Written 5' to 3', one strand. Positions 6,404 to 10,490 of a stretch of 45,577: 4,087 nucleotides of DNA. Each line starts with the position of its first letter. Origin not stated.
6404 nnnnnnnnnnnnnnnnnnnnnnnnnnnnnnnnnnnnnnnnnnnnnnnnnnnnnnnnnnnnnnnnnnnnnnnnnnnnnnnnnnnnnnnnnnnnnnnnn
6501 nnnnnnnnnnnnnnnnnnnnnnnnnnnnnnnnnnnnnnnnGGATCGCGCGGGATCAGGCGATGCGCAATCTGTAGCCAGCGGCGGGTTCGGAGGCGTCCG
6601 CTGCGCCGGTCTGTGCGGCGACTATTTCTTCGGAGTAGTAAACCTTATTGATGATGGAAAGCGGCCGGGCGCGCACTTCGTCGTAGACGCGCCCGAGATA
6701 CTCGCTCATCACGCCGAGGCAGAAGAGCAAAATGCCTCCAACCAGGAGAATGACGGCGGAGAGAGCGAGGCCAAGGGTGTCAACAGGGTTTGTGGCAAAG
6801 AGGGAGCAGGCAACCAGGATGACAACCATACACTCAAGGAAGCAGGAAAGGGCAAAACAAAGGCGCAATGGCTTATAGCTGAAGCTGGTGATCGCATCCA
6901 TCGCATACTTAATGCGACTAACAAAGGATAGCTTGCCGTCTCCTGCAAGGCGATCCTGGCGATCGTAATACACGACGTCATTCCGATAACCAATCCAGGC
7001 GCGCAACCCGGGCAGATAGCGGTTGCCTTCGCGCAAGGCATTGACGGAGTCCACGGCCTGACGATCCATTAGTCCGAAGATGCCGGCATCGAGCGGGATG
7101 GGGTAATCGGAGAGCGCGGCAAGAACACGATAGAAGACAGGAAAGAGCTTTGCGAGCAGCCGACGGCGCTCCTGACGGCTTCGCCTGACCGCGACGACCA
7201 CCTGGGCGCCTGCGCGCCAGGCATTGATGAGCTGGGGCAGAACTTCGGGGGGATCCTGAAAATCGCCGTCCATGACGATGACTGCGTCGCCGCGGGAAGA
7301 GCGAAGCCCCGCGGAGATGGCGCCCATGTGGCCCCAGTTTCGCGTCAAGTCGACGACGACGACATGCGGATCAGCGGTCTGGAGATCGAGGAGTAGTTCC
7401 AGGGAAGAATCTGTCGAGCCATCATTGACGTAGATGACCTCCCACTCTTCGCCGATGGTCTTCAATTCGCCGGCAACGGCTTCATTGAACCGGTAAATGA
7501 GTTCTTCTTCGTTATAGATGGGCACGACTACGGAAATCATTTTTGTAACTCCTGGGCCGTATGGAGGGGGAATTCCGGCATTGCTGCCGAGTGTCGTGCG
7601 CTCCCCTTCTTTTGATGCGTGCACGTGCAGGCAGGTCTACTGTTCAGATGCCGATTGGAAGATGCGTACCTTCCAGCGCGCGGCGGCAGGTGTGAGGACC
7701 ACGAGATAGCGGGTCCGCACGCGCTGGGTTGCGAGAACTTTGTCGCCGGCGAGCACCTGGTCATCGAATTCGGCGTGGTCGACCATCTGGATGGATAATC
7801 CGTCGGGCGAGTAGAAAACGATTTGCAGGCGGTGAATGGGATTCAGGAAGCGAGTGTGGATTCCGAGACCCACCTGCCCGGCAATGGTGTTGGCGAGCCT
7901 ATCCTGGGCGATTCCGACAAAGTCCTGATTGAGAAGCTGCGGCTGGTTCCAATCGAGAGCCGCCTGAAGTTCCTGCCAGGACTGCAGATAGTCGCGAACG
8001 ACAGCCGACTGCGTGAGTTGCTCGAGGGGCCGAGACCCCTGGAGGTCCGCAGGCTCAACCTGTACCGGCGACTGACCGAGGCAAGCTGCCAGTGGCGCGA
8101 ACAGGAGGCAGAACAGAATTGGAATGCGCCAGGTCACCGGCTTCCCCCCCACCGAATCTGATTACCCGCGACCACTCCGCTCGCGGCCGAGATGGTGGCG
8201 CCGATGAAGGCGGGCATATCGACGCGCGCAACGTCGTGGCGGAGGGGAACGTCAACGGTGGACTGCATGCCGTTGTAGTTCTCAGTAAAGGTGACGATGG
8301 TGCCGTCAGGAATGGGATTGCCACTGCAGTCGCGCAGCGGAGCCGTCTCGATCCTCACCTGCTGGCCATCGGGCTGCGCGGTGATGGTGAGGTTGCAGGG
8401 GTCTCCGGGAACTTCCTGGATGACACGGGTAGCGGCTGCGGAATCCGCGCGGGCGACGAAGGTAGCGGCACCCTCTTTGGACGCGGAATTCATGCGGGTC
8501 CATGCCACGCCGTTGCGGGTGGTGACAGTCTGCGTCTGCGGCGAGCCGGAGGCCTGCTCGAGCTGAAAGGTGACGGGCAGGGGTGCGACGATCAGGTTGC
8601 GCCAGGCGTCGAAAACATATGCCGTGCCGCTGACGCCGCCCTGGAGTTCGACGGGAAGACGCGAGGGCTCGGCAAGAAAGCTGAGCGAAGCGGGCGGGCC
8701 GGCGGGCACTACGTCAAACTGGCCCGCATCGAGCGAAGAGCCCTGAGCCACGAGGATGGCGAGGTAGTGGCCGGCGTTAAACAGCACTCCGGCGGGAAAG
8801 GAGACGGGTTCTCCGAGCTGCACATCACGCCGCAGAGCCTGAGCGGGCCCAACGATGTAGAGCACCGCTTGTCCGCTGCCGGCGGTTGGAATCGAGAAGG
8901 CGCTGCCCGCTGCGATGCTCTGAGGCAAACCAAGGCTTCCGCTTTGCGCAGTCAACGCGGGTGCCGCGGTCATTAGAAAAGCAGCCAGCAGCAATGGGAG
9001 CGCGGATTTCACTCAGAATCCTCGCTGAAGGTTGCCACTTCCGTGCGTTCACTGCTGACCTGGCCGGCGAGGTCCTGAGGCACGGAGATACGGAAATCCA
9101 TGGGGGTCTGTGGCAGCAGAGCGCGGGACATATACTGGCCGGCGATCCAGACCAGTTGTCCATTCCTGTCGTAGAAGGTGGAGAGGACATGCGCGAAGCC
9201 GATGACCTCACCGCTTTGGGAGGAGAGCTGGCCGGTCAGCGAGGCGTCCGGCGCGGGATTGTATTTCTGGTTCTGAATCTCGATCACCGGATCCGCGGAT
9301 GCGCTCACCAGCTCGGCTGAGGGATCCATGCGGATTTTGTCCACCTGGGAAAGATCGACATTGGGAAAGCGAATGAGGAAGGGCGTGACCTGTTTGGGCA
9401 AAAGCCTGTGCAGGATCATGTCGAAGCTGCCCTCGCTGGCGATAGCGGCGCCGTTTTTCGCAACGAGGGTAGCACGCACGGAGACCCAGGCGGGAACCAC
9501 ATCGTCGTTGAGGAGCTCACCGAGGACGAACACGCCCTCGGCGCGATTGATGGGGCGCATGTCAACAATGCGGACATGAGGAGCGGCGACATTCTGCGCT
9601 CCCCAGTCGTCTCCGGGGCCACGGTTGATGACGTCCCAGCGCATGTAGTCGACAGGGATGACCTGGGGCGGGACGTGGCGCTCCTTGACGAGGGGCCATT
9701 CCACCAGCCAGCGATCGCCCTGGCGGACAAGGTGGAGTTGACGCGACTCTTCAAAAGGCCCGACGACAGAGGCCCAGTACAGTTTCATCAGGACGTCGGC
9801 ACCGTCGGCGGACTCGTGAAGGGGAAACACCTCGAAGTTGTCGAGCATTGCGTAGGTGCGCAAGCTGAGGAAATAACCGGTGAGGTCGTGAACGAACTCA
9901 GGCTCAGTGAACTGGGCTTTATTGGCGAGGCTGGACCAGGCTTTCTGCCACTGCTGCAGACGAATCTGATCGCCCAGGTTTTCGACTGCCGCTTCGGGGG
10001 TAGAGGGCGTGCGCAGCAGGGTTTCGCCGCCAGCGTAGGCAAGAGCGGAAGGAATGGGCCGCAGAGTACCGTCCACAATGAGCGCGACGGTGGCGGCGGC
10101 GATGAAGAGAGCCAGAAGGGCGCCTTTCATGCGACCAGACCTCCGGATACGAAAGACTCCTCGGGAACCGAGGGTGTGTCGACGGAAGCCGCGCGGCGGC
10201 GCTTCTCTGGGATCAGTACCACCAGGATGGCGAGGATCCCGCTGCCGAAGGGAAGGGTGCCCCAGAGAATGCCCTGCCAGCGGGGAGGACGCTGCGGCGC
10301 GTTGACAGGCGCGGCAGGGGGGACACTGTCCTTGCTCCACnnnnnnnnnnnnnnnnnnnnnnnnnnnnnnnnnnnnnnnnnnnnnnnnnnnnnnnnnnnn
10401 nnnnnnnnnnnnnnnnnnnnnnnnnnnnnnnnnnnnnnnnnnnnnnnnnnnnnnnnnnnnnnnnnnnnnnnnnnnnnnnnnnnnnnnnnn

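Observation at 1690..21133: Non-canonical glycan assembly/export gene set around a PelB/BcsC-like TPR-porin, with no recognisable synthase, Wza or Wzc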

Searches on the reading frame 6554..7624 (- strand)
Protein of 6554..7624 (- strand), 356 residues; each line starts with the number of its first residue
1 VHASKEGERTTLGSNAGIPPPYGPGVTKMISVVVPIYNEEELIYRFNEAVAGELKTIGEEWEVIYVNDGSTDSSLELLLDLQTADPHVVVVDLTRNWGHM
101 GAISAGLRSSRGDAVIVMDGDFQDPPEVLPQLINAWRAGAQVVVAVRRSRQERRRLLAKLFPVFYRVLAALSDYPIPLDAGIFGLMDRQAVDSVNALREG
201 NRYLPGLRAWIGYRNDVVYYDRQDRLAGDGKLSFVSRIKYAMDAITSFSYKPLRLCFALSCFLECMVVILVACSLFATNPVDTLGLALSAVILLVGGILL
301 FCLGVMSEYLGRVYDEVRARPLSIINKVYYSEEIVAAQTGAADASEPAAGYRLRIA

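Call 3: search_protein_families(library=pfam, proteins=[window:6554-7624:-], max_evalue=0.01)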
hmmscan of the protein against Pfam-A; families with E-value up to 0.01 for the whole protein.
window:6554-7624:- (356 aa): 4 families
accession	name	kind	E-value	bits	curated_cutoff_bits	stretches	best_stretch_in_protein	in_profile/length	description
PF00535.33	Glycos_transf_2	-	1.5e-32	113.3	23.3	1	31-192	1-165/168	Glycosyl transferase family 2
PF13641.12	Glyco_tranf_2_3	-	9.1e-05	23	27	1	30-157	3-132/230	Glycosyltransferase like family 2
PF12804.13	NTP_transf_3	-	0.00016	22.3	27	1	83-160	56-128/160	MobA-like NTP transferase domain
PF10111.15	Glyco_tranf_2_2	-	0.00027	20.9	27.3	1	31-122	1-92/276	Glycosyltransferase like family 2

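Call 7: search_protein_families(library=ncbifam, proteins=[window:6554-7624:-], max_evalue=0.1)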
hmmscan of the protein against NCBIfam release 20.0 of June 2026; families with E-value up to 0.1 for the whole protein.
window:6554-7624:- (356 aa): 23 families
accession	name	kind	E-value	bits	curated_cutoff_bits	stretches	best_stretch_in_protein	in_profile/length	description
NF047588.1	GlcsyltransPgfSStrep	equivalog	4.7e-69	233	500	1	30-327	3-304/308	glycosyltransferase PgfS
NF007986.1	PRK10714.1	equivalog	8.1e-43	146.6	529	1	28-330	6-313/316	undecaprenyl-phosphate 4-deoxy-4-formamido-L-arabinose transferase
TIGR03937.1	PgaC_IcaA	equivalog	1.6e-15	57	422.3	1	28-122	45-136/407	poly-beta-1,6-N-acetyl-D-glucosamine synthase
NF041875.1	EPS_EpsD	equivalog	1.6e-12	47.5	370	1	30-147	1-115/325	exopolysaccharide biosynthesis glycosyltransferase EpsD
NF007482.0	PRK10073.1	equivalog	7.7e-12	44.9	423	1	27-134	5-108/334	glycosyltransferase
NF047683.1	TeichurnBiosyTuaG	equivalog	6.9e-10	39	400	1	28-131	6-106/252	teichuronic acid biosynthesis protein TuaG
TIGR03965.1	mycofact_glyco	equivalog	1.5e-07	30.7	280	1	27-145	73-188/467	mycofactocin biosynthesis glycosyltransferase MftF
TIGR04242.1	nodulat_NodC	equivalog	5.3e-07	28.9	550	1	28-140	48-160/395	chitooligosaccharide synthase NodC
TIGR04283.1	glyco_like_mftF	equivalog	8.5e-07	28.8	182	1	30-166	1-126/221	TIGR04283 family arsenosugar biosynthesis glycosyltransferase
TIGR03111.1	glyc2_xrt_Gpos1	hypoth_equivalog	2.5e-06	26.5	363.95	1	29-142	50-162/439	TIGR03111 family XrtG-associated glycosyltransferase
NF010496.0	PRK13915.1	equivalog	1.1e-05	24.7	262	1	28-134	31-140/307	glucosyl-3-phosphoglycerate synthase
NF041394.1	GtaseAglG_Halo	equivalog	3.2e-05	23.4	440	1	30-145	3-116/304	glucosyl-dolichyl phosphate glucuronosyltransferase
NF053739.1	GlytfEpsEBac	equivalog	0.00022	20.3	450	1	30-121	3-92/265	glycosyltransferase EpsE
NF050050.1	ProtGlycPglI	equivalog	0.00024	20.6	500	1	29-144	3-116/306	GalNAc(5)-diNAcBac-PP-undecaprenol beta-1,3-glucosyltransferase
NF045692.1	OglycostaseCruG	equivalog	0.00031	19.8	600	1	28-138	41-154/386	2'-O-glycosyltransferase CruG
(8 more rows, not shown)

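Call 63: search_solved_structures(query=window:6554-7540:-, max_evalue=0.001)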
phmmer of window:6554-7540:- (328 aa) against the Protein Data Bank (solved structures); distinct sequences matched with E-value up to 0.001: 17.
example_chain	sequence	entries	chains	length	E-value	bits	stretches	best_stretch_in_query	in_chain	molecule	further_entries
5ekp_C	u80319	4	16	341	2.3e-64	220.7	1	2-301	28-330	Uncharacterized glycosyltransferase sll0501 | Glycosyltransferase sll0501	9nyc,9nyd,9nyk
9nye_A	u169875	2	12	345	2.4e-64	220.7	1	2-301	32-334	Glycosyltransferase sll0501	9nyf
5eke_A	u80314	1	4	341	1.2e-63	218.4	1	2-301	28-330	Uncharacterized glycosyltransferase sll0501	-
9bhc_C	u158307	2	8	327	3.4e-41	144.6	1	2-305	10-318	Undecaprenyl-phosphate 4-deoxy-4-formamido-L-arabinose transferase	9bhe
8vxh_A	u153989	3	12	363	5e-41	144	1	2-305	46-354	Undecaprenyl-phosphate 4-deoxy-4-formamido-L-arabinose transferase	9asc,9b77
9hwj_A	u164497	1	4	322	1.2e-36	129.6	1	2-300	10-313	Undecaprenyl-phosphate 4-deoxy-4-formamido-L-arabinose transferase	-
5mlz_A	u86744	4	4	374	1e-14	57.6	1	2-120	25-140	Dolichol monophosphate mannose synthase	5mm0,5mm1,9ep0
2z87_A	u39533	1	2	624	9.5e-07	31.4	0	1-113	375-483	Chondroitin synthase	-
2z86_A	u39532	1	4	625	9.5e-07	31.4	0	1-113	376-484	Chondroitin synthase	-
5hea_A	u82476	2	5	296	1.1e-05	27.9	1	1-95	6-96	Putative glycosyltransferase (GalT1)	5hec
9jma_A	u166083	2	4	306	2.5e-05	26.7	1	1-116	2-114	GalNAc(5)-diNAcBac-PP-undecaprenol beta-1,3-glucosyltransferase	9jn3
6p61_A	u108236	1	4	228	3.9e-05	26.1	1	2-94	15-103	Glycosyltransferase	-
8bz8_A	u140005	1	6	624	4.9e-05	25.8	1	2-112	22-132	Glycosyltransferase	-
8bz4_A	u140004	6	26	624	5e-05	25.8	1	2-112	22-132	Glycosyltransferase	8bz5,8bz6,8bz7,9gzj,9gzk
3l7m_A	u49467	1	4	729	0.00093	21.6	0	2-93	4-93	Teichoic acid biosynthesis protein F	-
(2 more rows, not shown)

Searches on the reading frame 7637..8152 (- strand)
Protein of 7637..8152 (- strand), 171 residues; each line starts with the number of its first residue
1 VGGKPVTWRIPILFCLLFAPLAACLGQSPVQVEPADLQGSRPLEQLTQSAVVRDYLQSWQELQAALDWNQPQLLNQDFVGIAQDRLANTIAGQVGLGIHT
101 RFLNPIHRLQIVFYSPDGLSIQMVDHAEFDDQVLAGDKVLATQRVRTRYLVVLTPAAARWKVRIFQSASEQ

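Call 3: search_protein_families(library=pfam, proteins=[window:7637-8152:-], max_evalue=0.01)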
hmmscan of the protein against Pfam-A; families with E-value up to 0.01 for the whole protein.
window:7637-8152:- (171 aa): 0 families

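Call 7: search_protein_families(library=ncbifam, proteins=[window:7637-8152:-], max_evalue=0.1)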
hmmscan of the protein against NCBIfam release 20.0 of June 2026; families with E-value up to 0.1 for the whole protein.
window:7637-8152:- (171 aa): 0 families

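Call 9: search_protein_families(library=pfam, proteins=[window:7637-8152:-], max_evalue=10)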
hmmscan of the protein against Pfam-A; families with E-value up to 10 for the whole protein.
window:7637-8152:- (171 aa): 0 families

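Call 58: search_protein_families(library=pfam, proteins=[window:7637-8137:-], max_evalue=1)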
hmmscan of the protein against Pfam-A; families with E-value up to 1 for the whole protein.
window:7637-8137:- (166 aa): 0 families

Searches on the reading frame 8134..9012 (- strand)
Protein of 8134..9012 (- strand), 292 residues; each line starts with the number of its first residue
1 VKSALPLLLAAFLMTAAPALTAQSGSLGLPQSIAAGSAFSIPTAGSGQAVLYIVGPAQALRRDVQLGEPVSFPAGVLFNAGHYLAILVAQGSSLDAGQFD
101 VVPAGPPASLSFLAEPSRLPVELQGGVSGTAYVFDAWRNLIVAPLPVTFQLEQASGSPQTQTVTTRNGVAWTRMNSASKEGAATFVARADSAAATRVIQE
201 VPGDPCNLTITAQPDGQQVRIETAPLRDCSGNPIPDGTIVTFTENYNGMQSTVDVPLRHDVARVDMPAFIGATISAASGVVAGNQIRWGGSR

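Call 3: search_protein_families(library=pfam, proteins=[window:8134-9012:-], max_evalue=0.01)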
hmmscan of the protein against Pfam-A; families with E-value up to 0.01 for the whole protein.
window:8134-9012:- (292 aa): 2 families
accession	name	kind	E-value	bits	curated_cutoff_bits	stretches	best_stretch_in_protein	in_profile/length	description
PF09134.16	Invasin_D3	-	0.00054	20.9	33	0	133-199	28-94/98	Invasin, domain 3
PF02369.22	Big_1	-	0.0012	19.3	34.9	0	130-193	22-85/93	Bacterial Ig-like domain (group 1)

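Call 7: search_protein_families(library=ncbifam, proteins=[window:8134-9012:-], max_evalue=0.1)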
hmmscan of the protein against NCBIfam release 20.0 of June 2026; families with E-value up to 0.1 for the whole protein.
window:8134-9012:- (292 aa): 0 families

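Call 58: search_protein_families(library=pfam, proteins=[window:8134-9012:-], max_evalue=1)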
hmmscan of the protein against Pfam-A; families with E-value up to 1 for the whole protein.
window:8134-9012:- (292 aa): 2 families
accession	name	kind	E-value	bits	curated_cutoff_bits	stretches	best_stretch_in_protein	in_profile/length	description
PF09134.16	Invasin_D3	-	0.00054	20.9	33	0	133-199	28-94/98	Invasin, domain 3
PF02369.22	Big_1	-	0.0012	19.3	34.9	1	130-193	22-85/93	Bacterial Ig-like domain (group 1)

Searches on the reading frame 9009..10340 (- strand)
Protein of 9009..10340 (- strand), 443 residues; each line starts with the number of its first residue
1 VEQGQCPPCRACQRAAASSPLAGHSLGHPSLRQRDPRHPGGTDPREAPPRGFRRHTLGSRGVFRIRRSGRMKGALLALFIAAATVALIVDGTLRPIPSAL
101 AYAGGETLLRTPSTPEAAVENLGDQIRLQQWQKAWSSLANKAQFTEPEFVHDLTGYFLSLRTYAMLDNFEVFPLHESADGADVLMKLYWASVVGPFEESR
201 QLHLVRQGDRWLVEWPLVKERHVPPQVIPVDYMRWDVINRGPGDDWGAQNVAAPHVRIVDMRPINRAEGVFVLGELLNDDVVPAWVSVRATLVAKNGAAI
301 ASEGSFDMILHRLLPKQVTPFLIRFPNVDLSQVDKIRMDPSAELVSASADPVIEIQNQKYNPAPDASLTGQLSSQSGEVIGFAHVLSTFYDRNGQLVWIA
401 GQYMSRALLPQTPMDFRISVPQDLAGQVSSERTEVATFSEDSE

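Call 3: search_protein_families(library=pfam, proteins=[window:9009-10340:-], max_evalue=0.01)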
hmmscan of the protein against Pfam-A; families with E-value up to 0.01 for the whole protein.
window:9009-10340:- (443 aa): 0 families

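Call 7: search_protein_families(library=ncbifam, proteins=[window:9009-10340:-], max_evalue=0.1)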
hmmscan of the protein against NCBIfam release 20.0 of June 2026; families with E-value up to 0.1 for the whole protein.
window:9009-10340:- (443 aa): 0 families

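Call 9: search_protein_families(library=pfam, proteins=[window:9009-10340:-], max_evalue=10)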
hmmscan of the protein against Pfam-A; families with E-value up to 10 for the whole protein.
window:9009-10340:- (443 aa): 0 families

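Call 58: search_protein_families(library=pfam, proteins=[window:9009-10130:-], max_evalue=1)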
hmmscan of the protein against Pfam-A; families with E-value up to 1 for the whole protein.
window:9009-10130:- (373 aa): 0 families

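Call 76: search_solved_structures(query=window:9009-10130:-, max_evalue=5)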
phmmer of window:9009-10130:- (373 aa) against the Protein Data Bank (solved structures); distinct sequences matched with E-value up to 5: 0.
